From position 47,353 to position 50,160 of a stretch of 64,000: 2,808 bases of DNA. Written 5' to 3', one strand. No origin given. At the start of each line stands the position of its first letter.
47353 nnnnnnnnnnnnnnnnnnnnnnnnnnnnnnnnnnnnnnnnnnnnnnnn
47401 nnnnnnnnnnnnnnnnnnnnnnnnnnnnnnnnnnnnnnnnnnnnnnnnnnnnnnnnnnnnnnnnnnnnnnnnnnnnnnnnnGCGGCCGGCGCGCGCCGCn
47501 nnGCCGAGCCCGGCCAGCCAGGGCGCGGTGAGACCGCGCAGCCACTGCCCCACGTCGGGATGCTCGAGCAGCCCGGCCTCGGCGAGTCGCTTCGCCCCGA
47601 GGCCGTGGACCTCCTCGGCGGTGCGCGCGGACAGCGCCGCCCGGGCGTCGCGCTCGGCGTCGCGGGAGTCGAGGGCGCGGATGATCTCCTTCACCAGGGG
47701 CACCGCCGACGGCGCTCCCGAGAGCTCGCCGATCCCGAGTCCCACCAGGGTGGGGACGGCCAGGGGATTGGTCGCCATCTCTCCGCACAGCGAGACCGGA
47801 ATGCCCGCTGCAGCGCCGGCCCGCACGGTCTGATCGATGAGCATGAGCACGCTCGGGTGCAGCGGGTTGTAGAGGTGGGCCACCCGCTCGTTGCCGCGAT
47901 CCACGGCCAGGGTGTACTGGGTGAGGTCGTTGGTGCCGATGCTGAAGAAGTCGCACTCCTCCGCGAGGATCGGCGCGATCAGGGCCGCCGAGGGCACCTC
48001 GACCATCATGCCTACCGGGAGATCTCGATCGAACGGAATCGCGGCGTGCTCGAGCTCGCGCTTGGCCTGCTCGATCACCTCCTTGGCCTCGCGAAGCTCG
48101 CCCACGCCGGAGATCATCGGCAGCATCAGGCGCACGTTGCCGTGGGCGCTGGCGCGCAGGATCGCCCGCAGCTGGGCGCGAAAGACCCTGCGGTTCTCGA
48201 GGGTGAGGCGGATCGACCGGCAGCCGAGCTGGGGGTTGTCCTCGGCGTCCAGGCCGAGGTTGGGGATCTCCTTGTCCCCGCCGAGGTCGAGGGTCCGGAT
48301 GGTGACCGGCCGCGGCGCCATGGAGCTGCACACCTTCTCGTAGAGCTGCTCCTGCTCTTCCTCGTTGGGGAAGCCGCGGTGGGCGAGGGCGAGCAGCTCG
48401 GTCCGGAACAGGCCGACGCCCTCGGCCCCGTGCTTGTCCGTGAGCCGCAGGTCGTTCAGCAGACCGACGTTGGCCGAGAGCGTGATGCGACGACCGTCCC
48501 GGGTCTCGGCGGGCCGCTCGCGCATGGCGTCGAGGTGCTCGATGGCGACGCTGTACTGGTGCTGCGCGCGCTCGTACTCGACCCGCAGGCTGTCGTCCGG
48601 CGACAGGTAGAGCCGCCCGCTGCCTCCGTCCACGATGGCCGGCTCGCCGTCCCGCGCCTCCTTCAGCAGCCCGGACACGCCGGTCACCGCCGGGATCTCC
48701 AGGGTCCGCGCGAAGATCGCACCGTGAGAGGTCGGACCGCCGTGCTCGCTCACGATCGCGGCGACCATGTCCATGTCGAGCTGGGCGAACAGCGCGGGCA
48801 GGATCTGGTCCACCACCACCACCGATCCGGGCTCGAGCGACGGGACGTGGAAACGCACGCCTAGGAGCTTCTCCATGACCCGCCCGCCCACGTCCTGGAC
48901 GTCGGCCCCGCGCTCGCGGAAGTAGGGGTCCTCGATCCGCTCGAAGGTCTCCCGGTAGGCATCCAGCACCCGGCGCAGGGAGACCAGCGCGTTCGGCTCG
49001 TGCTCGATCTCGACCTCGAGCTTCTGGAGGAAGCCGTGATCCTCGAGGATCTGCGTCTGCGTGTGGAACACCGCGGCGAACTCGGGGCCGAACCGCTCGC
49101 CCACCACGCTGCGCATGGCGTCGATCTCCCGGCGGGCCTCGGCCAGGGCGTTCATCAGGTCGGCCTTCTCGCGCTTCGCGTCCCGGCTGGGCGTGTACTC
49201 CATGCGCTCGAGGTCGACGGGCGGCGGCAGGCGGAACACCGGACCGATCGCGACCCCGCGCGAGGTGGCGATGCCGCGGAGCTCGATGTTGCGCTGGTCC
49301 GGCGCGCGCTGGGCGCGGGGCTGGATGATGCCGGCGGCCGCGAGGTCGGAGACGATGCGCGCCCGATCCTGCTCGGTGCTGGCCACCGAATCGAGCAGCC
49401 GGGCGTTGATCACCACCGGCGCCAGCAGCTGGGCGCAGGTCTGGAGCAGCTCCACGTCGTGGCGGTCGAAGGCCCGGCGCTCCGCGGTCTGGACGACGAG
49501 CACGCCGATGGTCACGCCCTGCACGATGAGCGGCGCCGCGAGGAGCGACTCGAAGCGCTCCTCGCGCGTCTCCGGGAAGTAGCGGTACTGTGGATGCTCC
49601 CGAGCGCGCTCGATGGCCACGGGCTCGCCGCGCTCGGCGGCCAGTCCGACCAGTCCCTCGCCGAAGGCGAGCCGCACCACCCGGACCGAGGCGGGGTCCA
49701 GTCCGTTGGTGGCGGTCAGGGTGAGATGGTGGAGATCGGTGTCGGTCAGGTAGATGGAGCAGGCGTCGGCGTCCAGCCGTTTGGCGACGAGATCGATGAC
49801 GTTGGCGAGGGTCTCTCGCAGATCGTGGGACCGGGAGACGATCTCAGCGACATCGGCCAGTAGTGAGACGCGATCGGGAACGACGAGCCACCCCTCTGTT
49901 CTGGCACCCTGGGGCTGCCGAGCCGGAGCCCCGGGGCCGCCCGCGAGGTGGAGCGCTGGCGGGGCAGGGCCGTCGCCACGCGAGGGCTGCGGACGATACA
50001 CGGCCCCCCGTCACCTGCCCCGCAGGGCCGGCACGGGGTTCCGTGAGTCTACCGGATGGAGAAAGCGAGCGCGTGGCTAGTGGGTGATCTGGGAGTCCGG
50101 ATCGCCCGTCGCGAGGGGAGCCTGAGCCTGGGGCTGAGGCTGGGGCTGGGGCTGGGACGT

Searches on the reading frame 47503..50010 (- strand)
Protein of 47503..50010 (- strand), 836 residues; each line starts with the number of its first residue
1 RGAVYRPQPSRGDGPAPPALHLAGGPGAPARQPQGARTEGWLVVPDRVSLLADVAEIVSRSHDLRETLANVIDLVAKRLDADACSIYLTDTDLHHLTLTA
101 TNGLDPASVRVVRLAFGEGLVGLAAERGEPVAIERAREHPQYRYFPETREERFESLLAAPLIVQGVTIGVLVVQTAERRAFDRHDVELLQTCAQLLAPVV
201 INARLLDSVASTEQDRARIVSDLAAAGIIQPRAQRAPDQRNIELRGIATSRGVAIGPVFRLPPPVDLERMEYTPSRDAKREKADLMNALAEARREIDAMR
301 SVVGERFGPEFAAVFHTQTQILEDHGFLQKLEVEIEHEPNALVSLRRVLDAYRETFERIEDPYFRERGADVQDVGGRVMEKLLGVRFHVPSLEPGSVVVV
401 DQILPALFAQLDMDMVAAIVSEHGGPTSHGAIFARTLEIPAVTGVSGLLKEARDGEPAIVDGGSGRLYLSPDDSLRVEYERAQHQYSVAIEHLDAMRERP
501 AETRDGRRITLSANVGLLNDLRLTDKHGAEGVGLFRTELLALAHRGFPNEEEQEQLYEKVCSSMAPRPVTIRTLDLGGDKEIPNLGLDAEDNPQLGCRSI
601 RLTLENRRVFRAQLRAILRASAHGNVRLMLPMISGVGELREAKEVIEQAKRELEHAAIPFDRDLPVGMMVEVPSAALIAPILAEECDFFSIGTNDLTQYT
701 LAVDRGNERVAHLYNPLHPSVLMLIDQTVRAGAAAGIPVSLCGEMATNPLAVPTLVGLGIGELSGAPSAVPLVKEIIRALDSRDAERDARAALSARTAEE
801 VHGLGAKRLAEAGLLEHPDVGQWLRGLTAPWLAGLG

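Call 34: search_protein_families(library=pfam, proteins=[window:47503-50010:-], max_evalue=0.001)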
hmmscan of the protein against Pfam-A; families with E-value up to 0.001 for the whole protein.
window:47503-50010:- (836 aa): 6 families
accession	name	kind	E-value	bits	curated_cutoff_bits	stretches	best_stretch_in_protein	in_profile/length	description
PF02896.24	PEP-utilizers_C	-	3.1e-106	355.3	22.8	1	494-780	5-291/293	PEP-utilising enzyme, PEP-binding domain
PF05524.18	PEP-utilisers_N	-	9.3e-25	87.6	24.4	1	245-367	1-121/121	PEP-utilising enzyme, N-terminal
PF01590.32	GAF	-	9.6e-22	78.4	22.4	1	63-197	1-130/133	GAF domain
PF00391.29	PEP-utilizers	-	7.9e-21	73.9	23.1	1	393-465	2-72/72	PEP-utilising enzyme, mobile domain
PF13185.12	GAF_2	-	8.8e-20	71.7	28.6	1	61-197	1-132/136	GAF domain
PF13492.12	GAF_3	-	7.8e-12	46.2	27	1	64-197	2-124/129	GAF domain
